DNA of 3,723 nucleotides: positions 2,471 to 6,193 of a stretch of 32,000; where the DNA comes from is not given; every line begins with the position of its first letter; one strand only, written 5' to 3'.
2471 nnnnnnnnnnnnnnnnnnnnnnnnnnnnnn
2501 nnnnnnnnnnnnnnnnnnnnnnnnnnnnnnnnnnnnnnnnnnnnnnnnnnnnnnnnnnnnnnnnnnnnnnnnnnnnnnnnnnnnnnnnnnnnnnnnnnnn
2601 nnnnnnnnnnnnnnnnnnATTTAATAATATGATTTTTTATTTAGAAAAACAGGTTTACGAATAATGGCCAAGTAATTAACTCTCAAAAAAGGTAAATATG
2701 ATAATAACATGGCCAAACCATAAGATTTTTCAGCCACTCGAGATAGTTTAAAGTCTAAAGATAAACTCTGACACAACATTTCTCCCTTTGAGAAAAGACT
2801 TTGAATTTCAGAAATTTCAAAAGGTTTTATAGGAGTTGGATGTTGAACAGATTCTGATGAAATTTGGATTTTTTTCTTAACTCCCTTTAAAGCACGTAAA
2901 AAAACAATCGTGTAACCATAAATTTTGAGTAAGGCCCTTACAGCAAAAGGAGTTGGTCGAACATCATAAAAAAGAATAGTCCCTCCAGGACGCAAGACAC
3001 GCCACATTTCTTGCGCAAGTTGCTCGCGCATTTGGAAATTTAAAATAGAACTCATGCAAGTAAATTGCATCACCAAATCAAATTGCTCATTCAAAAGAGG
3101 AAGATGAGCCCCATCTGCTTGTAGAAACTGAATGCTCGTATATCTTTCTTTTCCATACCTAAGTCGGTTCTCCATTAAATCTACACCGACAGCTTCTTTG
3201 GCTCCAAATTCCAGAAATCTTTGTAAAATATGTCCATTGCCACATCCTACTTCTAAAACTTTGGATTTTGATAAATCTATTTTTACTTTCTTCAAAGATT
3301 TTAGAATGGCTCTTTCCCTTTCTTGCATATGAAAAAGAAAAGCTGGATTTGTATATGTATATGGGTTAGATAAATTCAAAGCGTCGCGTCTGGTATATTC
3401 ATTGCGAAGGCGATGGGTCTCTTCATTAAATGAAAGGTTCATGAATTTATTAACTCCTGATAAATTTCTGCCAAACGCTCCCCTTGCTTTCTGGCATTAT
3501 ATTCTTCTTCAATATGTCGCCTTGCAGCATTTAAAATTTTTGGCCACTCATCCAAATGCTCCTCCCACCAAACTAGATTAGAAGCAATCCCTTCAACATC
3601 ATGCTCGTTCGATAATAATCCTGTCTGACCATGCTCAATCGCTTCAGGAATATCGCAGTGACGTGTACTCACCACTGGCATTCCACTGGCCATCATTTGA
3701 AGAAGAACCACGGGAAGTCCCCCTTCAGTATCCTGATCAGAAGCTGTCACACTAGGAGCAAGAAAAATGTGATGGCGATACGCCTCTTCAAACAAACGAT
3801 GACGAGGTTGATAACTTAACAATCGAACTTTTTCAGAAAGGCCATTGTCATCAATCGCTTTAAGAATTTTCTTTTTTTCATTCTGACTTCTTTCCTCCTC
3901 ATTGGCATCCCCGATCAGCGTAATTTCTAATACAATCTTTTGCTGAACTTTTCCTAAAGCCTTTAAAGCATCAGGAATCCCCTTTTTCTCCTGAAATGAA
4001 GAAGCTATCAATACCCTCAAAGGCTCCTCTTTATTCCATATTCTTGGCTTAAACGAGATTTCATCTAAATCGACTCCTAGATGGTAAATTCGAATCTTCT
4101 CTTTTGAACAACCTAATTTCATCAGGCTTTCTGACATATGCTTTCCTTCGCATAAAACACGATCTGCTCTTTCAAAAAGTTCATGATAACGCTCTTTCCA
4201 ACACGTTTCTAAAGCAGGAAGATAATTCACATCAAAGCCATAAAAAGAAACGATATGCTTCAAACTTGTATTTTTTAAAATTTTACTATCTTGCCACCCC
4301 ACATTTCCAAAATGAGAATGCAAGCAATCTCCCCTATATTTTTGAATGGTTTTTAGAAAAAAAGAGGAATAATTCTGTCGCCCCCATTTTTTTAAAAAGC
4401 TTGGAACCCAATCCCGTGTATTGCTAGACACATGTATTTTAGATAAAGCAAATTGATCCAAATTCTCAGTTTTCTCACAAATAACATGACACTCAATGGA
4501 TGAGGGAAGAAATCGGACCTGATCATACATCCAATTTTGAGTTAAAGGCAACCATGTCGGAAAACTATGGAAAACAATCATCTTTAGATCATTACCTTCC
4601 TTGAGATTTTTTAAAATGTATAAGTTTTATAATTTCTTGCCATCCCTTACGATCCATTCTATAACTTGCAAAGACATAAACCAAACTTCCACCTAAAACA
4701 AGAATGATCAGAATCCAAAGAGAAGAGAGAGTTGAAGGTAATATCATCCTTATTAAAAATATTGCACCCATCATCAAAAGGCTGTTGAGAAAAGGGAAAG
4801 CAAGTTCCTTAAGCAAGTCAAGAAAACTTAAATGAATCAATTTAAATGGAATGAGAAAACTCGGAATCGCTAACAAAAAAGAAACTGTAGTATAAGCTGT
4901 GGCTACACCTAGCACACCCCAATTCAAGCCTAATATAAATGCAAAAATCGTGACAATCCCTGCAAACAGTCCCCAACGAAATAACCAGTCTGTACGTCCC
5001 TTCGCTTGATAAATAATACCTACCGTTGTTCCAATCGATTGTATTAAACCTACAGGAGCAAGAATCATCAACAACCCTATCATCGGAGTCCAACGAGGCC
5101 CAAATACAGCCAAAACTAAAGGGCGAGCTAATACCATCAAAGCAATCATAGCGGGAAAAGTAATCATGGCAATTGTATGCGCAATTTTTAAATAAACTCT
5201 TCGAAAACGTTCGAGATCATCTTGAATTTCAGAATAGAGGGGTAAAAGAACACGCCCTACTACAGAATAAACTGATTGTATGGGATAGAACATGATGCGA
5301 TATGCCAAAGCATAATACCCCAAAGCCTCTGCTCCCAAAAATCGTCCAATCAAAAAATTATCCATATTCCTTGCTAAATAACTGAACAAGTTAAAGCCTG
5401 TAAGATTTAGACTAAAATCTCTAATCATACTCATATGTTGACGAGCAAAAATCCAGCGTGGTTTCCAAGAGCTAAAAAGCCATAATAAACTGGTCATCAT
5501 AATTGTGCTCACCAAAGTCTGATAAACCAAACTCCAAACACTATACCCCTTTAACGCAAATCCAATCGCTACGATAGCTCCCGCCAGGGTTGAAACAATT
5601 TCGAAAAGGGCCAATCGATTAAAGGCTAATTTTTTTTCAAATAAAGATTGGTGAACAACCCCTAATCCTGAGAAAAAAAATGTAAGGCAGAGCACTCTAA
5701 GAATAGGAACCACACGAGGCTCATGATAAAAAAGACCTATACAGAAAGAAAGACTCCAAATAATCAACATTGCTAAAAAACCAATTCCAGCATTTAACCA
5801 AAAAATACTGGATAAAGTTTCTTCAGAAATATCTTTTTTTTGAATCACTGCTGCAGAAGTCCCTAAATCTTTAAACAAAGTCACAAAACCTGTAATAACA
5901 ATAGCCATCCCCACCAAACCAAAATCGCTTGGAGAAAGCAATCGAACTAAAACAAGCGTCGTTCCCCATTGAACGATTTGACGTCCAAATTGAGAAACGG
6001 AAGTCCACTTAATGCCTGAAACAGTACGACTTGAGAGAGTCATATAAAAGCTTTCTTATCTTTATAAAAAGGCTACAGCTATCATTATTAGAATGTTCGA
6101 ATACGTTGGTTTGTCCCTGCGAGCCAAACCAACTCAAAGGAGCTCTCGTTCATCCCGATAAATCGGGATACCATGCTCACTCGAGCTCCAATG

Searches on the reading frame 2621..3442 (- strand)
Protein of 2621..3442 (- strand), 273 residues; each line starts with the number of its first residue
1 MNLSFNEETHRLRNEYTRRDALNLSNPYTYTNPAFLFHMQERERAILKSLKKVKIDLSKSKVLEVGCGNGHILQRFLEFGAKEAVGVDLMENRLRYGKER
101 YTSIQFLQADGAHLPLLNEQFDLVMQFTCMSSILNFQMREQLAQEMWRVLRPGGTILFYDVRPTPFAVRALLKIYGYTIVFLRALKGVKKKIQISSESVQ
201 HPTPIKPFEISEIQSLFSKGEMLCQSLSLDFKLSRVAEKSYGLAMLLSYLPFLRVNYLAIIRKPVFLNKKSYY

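Call 61: search_protein_families(library=pfam, proteins=[window:2621-3442:-], max_evalue=0.00001)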
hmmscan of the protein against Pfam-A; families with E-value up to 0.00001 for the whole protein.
window:2621-3442:- (273 aa): 6 families
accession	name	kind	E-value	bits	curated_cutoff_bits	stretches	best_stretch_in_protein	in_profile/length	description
PF13649.12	Methyltransf_25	-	1.9e-19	70.5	27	1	62-154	1-97/97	Methyltransferase domain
PF08241.18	Methyltransf_11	-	1e-18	68.2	21.2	1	63-158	1-95/95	Methyltransferase domain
PF13847.12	Methyltransf_31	-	1.7e-13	50.9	27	1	58-167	3-114/145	Methyltransferase domain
PF01209.24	Ubie_methyltran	-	1.6e-10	41.2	20.1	1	49-175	38-169/233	ubiE/COQ5 methyltransferase family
PF08242.18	Methyltransf_12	-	1.7e-10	41.9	30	1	63-156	1-98/98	Methyltransferase domain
PF13489.12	Methyltransf_23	-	5e-10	39.8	27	1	43-168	6-126/164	Methyltransferase domain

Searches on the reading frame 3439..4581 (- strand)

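Call 61: search_protein_families(library=pfam, proteins=[window:3439-4581:-], max_evalue=0.00001)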
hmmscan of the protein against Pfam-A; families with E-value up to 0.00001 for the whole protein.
window:3439-4581:- (380 aa): 3 families
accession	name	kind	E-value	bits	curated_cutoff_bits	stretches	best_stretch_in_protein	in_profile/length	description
PF00534.26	Glycos_transf_1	-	9.7e-22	77.7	26.4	1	182-341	9-157/172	Glycosyl transferases group 1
PF13692.12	Glyco_trans_1_4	-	3.2e-21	76.5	27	1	189-337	3-137/142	Glycosyl transferases group 1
PF13439.12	Glyco_transf_4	-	3.3e-11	43.9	28.5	1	18-173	8-169/170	Glycosyltransferase Family 4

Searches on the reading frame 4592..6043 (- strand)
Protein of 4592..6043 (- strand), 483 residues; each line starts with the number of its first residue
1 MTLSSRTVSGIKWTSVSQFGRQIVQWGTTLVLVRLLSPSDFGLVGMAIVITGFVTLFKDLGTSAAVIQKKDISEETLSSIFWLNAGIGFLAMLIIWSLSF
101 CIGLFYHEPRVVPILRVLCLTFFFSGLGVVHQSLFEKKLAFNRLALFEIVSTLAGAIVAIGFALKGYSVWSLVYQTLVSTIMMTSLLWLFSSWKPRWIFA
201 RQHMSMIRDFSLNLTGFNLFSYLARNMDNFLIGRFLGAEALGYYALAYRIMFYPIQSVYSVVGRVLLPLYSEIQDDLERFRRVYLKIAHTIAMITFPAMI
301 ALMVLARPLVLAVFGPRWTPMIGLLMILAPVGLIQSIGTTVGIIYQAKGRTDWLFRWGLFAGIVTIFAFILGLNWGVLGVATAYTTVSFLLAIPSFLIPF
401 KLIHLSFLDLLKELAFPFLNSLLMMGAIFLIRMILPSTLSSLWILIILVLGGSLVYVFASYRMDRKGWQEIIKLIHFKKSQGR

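Call 61: search_protein_families(library=pfam, proteins=[window:4592-6043:-], max_evalue=0.00001)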
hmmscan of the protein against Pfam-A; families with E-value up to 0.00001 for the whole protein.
window:4592-6043:- (483 aa): 2 families
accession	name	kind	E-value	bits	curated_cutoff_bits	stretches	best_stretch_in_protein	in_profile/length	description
PF13440.11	Polysacc_synt_3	-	7.8e-93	311.4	23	1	31-322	1-292/293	Polysaccharide biosynthesis protein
PF01943.22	Polysacc_synt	-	2.1e-38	132.8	28.2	1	9-274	3-274/274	Polysaccharide biosynthesis protein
